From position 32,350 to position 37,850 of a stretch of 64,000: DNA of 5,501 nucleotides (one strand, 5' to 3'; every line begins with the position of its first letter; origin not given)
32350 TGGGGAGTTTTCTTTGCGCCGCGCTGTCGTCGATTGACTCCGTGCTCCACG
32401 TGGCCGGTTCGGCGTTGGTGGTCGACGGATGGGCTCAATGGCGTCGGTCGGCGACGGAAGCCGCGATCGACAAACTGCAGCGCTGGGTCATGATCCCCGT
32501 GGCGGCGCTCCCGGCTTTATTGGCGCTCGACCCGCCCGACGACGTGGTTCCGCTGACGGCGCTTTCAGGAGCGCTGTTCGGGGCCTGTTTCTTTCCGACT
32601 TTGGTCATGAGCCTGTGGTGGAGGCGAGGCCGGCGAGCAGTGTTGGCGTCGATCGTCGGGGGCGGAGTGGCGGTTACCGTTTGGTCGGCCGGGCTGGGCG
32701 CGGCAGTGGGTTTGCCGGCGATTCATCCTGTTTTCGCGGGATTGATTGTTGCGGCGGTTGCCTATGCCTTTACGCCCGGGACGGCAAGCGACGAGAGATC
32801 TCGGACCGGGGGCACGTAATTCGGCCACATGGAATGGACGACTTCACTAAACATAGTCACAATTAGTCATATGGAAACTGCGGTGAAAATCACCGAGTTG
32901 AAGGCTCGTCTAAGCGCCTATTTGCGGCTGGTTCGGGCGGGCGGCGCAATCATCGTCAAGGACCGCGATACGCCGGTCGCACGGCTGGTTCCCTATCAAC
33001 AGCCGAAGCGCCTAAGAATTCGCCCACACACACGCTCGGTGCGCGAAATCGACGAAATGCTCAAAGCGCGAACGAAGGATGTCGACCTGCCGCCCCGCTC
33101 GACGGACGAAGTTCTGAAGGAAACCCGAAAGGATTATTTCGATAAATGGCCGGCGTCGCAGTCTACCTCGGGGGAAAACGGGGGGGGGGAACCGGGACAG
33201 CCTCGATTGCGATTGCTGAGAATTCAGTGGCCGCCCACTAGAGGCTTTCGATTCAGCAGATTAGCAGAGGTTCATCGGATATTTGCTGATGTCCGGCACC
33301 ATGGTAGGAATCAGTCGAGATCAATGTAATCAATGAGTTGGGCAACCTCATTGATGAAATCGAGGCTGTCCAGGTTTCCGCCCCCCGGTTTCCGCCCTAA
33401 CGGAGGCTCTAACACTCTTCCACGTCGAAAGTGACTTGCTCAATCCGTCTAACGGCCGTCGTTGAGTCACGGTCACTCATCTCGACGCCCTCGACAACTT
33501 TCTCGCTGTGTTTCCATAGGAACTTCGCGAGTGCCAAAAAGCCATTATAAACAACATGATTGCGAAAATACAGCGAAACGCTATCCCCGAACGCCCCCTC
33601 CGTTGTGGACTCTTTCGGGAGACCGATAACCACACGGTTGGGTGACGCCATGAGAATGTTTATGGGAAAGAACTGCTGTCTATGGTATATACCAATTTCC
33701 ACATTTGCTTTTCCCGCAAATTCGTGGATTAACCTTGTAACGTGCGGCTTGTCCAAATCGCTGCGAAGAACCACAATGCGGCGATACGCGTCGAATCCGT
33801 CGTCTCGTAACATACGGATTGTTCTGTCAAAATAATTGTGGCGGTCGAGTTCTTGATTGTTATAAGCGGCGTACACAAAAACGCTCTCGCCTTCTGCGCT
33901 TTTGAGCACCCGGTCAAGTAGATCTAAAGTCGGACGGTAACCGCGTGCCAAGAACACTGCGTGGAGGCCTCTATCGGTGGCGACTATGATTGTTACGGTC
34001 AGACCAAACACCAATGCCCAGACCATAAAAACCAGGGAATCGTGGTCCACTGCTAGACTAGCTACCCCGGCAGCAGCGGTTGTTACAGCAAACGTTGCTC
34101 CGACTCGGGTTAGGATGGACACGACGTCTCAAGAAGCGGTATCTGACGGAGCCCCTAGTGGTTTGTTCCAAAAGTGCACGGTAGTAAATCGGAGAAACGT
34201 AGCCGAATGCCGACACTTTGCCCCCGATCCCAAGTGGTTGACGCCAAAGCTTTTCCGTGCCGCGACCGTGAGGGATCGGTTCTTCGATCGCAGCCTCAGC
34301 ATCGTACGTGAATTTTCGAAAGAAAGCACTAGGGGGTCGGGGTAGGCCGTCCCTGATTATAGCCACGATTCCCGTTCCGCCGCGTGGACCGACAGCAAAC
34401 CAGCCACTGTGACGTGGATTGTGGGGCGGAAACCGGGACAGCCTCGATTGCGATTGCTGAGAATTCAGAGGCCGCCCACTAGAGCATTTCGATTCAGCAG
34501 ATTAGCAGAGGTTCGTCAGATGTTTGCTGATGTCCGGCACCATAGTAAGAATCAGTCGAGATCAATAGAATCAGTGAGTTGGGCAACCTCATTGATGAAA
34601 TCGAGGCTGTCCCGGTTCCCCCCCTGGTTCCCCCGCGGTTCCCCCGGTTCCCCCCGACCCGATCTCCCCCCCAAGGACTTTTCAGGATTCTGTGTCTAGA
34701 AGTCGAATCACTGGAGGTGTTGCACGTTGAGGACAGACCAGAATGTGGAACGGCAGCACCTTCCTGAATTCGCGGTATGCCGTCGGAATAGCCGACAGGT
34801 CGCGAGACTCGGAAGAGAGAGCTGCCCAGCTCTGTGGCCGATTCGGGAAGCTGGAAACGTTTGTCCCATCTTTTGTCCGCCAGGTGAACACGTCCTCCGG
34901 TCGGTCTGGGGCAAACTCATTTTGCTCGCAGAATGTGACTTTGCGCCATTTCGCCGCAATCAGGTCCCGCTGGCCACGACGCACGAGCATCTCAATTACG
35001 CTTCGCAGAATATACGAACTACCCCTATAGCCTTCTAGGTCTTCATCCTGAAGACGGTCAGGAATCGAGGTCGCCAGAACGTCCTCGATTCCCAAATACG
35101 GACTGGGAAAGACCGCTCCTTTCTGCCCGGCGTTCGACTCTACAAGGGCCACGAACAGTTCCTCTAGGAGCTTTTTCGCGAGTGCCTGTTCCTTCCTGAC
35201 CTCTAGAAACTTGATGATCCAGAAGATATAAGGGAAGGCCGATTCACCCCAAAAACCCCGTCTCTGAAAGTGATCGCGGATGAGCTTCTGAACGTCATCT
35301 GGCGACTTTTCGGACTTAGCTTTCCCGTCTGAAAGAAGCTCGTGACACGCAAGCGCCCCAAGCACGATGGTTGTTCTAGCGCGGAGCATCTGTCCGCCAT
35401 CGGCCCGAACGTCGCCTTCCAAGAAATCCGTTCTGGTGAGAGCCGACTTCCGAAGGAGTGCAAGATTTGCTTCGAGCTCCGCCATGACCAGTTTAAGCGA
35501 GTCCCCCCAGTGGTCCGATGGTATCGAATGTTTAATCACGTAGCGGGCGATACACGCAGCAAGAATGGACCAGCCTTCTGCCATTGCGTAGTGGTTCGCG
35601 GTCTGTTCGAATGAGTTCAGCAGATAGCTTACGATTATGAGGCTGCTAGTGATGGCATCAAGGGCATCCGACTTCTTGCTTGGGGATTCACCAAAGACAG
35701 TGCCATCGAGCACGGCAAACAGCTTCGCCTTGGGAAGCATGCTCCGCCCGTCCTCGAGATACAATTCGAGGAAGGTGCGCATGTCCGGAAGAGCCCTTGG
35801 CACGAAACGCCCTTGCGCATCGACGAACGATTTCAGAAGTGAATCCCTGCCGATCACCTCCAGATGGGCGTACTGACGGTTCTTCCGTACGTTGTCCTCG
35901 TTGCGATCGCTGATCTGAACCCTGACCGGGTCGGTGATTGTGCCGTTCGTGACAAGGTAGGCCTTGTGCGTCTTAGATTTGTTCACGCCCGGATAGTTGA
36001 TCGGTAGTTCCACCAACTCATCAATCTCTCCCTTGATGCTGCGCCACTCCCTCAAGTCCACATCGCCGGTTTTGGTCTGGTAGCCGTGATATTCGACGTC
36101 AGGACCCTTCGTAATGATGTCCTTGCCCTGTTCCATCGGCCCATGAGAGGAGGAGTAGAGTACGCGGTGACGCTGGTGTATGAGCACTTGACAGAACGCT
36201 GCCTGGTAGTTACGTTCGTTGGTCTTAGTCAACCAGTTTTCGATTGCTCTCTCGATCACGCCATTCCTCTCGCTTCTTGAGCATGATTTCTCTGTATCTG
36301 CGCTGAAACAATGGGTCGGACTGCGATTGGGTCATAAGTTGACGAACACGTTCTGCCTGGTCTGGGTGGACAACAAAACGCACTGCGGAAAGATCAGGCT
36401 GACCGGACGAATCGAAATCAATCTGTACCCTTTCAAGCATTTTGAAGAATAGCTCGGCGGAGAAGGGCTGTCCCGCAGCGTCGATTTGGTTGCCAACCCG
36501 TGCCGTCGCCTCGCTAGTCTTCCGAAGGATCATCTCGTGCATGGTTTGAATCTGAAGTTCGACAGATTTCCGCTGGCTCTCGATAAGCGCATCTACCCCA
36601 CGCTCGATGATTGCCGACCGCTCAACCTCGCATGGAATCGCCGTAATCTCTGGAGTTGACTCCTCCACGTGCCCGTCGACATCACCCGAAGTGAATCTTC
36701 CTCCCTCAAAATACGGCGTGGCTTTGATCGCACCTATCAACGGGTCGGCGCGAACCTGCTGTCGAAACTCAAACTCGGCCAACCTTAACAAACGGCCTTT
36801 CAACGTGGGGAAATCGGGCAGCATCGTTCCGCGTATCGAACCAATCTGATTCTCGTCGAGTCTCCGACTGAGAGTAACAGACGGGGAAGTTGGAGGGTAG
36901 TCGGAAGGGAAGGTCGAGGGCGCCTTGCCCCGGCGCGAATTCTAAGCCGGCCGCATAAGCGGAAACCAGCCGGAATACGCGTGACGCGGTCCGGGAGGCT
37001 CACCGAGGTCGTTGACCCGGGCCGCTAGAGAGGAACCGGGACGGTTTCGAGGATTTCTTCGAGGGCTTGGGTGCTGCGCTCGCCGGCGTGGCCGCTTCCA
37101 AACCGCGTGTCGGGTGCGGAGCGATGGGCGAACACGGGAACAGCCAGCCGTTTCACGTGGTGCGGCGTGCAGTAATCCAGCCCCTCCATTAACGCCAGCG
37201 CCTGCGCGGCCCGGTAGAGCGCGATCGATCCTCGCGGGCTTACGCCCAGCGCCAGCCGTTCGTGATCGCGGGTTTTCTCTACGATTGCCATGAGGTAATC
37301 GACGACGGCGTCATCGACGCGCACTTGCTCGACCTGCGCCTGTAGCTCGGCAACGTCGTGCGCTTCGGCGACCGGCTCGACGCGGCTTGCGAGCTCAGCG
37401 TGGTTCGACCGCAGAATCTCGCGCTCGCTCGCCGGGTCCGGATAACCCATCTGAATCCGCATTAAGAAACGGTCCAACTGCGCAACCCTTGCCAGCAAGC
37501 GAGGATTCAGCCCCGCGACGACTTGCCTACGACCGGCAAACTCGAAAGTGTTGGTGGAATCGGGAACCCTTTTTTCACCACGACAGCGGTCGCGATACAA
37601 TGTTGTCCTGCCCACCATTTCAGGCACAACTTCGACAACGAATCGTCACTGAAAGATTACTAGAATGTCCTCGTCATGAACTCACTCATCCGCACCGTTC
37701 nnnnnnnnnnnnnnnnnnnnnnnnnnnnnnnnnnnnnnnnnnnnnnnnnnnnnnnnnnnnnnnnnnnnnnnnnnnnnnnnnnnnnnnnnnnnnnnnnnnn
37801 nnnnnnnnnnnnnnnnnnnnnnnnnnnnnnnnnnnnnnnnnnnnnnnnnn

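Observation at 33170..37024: Lower-GC ~3.9-kb block wedged between a broken antitoxin gene and a broken moxR copy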

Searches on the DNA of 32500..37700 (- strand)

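Call 9: search_rna_families(source=window, start=32500, end=37700, threshold=evalue, max_evalue=1)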
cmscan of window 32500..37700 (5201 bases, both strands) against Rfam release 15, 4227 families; matches with E-value up to 1: 0.
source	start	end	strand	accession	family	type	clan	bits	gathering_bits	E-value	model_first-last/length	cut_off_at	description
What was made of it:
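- Tried and rejected: Rfam at E <= 1 over 32500-37700 gave no RNA family, so the repeat is not a known RNA (call 9).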

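Call 87: search_dna_similar(query=window:34682-36824:-, collection=ecoli_genomes, mode=distant, max_rows=10)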
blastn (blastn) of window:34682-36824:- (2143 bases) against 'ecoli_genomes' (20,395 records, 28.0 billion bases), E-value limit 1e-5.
No match.

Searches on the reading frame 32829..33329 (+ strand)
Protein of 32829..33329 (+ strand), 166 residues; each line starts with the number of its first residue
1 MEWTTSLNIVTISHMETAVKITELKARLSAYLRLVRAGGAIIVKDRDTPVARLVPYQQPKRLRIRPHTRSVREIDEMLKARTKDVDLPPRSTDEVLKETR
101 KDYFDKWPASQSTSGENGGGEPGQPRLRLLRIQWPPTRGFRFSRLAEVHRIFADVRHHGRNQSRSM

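Call 4: search_protein_families(library=pfam, proteins=[window:32829-33329:+], max_evalue=0.1)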
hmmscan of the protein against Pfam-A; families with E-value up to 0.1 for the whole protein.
window:32829-33329:+ (166 aa): 1 family
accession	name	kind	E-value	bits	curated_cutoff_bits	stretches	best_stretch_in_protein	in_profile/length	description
PF02604.26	PhdYeFM_antitox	-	2.7e-09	37.1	29.8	1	17-62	2-48/74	Antitoxin Phd_YefM, type II toxin-antitoxin system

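Call 8: search_protein_families(library=ncbifam, proteins=[window:32829-33329:+], max_evalue=1)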
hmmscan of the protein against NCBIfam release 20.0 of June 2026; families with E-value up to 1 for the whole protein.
window:32829-33329:+ (166 aa): 1 family
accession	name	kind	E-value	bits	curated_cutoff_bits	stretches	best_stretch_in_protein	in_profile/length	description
TIGR01552.1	phd_fam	subfamily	1.2e-06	27.8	20.8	1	19-63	2-46/53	type II toxin-antitoxin system prevent-host-death family antitoxin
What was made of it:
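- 32829..33169 (+): Phd/YefM-type antitoxin gene, with no toxin partner. The ORF continues to 33329 as translated repeat. Pfam PhdYeFM_antitox E = 2.7e-9 and NCBIfam phd_fam (calls 4, 8).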

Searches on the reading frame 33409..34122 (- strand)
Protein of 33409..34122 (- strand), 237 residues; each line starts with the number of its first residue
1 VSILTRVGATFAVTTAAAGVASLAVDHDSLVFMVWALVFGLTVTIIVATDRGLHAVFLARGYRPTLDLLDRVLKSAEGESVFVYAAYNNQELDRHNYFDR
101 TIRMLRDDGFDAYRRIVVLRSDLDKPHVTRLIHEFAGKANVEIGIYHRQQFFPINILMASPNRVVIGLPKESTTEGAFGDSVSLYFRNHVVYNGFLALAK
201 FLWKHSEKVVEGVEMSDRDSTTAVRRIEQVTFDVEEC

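Call 4: search_protein_families(library=pfam, proteins=[window:33409-34122:-], max_evalue=0.1)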
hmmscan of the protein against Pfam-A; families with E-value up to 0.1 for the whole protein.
window:33409-34122:- (237 aa): 0 families

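Call 7: search_protein_families(library=padloc, proteins=[window:33409-34122:-], max_evalue=1)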
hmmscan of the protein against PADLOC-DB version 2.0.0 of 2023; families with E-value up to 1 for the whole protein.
window:33409-34122:- (237 aa): 0 families

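Call 8: search_protein_families(library=ncbifam, proteins=[window:33409-34122:-], max_evalue=1)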
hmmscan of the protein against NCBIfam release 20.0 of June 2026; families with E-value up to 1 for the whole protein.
window:33409-34122:- (237 aa): 4 families
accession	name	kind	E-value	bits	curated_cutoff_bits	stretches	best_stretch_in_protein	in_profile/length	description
TIGR01075.1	uvrD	equivalog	0.029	12.7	1144.45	1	74-152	306-378/715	DNA helicase II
NF003704.0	PRK05321.1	subfamily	0.044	12.8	379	1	93-145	284-336/398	nicotinate phosphoribosyltransferase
NF008743.0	PRK11773.1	equivalog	0.055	11.8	965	1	75-152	312-383/720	DNA helicase II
NF033634.1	SLATT_1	domain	0.076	13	41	1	9-73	32-95/132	SLATT domain-containing protein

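Call 25: find_homologous_proteins(query=window:33409-34122:-)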
Query window:33409-34122:- (237 aa): 1 proteins with E <= 0.001 among 1412 candidates.
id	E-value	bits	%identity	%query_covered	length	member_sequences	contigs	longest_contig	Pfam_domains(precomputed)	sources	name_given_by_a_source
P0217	6.7e-132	456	100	86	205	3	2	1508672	-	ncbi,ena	-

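Call 37: search_protein_representatives(protein=window:33409-34122:-)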
Query: 237 residues. Proteins with E-value up to 0.001 (for the whole library): 12; up to 1e-10: 9; up to 1e-30: 3. The best 12 are listed.
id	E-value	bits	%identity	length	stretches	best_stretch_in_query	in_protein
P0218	3.3e-56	206.4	99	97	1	141-237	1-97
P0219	1.1e-31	126.2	37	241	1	4-215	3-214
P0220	2.3e-31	125.2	33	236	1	6-227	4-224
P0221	4.4e-28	114.4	36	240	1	5-198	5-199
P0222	1.2e-27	113.0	31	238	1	9-226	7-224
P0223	4.5e-26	107.9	31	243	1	3-228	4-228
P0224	3.3e-24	101.8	31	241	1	4-221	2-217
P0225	1.6e-15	73.4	28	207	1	51-224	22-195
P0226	5.1e-13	65.2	35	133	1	58-166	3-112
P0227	9.3e-10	54.5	34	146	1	3-137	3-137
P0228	5.8e-05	38.8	28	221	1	54-214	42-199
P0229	1.0e-04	38.1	34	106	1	9-99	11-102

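Call 46: search_protein_families(library=phrogs, proteins=[window:33409-34122:-], max_evalue=0.1)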
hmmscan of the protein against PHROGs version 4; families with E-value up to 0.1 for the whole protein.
window:33409-34122:- (237 aa): 0 families

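Call 61: search_protein_families(library=pfam, proteins=[P0219, P0220, P0222, P0223], max_evalue=1)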
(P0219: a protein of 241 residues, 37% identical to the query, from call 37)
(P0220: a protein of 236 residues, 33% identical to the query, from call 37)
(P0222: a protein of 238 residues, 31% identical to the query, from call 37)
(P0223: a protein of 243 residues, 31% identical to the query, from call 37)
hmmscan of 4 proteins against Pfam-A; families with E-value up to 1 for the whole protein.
P0219 (241 aa): 0 families

P0220 (236 aa): 0 families

P0222 (238 aa): 2 families
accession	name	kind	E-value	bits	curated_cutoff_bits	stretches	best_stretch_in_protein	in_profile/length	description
PF13103.11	TonB_2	-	0.082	13.5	22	1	100-137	32-69/85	TonB C terminal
PF13515.12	FUSC_2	-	0.16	12.5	25.6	1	2-65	34-97/126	Fusaric acid resistance protein-like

P0223 (243 aa): 0 families

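Call 74: find_encoding_contigs(protein=P0219, flank=5000, max_places=2)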
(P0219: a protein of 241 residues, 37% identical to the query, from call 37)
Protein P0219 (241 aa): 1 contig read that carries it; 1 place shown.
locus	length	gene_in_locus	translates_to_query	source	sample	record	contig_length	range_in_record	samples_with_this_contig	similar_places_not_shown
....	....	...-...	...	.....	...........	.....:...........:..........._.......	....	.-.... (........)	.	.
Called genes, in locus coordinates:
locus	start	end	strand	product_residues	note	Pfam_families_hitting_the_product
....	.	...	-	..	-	?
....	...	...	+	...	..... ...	-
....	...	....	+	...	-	?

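Call 76: find_encoding_contigs(protein=P0220, flank=6000, max_places=1)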
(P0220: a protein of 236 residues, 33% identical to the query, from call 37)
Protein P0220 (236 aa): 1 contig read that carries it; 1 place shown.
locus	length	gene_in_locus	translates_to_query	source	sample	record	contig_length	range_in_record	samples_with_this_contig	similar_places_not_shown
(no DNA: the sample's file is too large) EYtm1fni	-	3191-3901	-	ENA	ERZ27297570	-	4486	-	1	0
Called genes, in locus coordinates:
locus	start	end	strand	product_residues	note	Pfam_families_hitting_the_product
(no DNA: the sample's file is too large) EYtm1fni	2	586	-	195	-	?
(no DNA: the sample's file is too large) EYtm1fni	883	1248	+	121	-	PF13749:HATPase_c_4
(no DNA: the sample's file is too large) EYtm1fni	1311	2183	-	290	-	PF08450:SGL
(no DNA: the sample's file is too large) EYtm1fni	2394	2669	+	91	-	PF04365:BrnT_toxin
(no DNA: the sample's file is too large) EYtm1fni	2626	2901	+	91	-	PF14384:BrnA_antitoxin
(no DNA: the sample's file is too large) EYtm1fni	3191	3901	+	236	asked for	-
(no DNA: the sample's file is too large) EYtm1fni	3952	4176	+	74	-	PF04255:DUF433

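Call 79: search_protein_families(library=padloc, proteins=[P0219, P0223], max_evalue=0.1)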
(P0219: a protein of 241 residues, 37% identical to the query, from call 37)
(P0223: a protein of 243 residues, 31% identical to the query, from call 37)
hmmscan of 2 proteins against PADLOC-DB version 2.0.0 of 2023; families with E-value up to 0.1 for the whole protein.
P0219 (241 aa): 0 families

P0223 (243 aa): 0 families
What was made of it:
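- There is no experimental evidence, and no match to any of the 5027 PADLOC models, for the window proteins or for six relatives (calls 7, 79).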

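Call 82: search_solved_structures(query=A3, max_evalue=5)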
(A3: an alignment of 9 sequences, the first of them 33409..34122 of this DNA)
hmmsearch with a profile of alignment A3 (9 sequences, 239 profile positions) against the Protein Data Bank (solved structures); distinct sequences matched with E-value up to 5: 1.
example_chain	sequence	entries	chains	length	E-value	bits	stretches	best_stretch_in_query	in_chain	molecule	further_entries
3g6i_A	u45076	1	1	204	0.41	13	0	27-82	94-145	Putative outer membrane protein, part of carbohydrate binding complex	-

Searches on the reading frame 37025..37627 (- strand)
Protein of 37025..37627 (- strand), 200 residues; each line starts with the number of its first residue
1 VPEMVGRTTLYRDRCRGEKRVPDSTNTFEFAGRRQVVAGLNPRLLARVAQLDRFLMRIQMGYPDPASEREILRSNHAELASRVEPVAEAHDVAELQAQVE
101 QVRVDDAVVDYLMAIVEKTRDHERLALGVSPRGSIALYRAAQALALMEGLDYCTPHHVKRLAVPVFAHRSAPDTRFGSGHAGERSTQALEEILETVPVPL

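Call 4: search_protein_families(library=pfam, proteins=[window:37025-37627:-], max_evalue=0.1)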
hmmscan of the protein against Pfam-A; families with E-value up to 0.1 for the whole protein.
window:37025-37627:- (200 aa): 1 family
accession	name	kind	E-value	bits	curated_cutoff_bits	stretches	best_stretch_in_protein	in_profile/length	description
PF17863.7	AAA_lid_2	-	3.1e-20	72.1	22.7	1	118-171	2-55/74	AAA lid domain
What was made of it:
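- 37023..37482 (-): Duplicated 3' part of moxR. It is the left arm of a 460-bp direct repeat whose right arm is 40132-40591, inside the full moxR gene at 40134-41093. AAA_lid_2 domain only (call 4).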

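Call 7: search_protein_families(library=padloc, proteins=[window:37025-37627:-], max_evalue=1)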
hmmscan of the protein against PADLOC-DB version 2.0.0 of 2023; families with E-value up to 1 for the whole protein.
window:37025-37627:- (200 aa): 0 families

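Call 8: search_protein_families(library=ncbifam, proteins=[window:37025-37627:-], max_evalue=1)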
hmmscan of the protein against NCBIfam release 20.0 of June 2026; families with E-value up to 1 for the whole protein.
window:37025-37627:- (200 aa): 2 families
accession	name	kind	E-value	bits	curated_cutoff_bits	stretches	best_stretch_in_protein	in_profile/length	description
TIGR02030.1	BchI-ChlI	equivalog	1.1e-05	24.7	466.95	1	50-174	192-318/337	magnesium chelatase ATPase subunit I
TIGR02442.1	Cob-chelat-sub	hypoth_equivalog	0.0028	16.2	779.45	1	89-172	236-312/641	putative cobaltochelatase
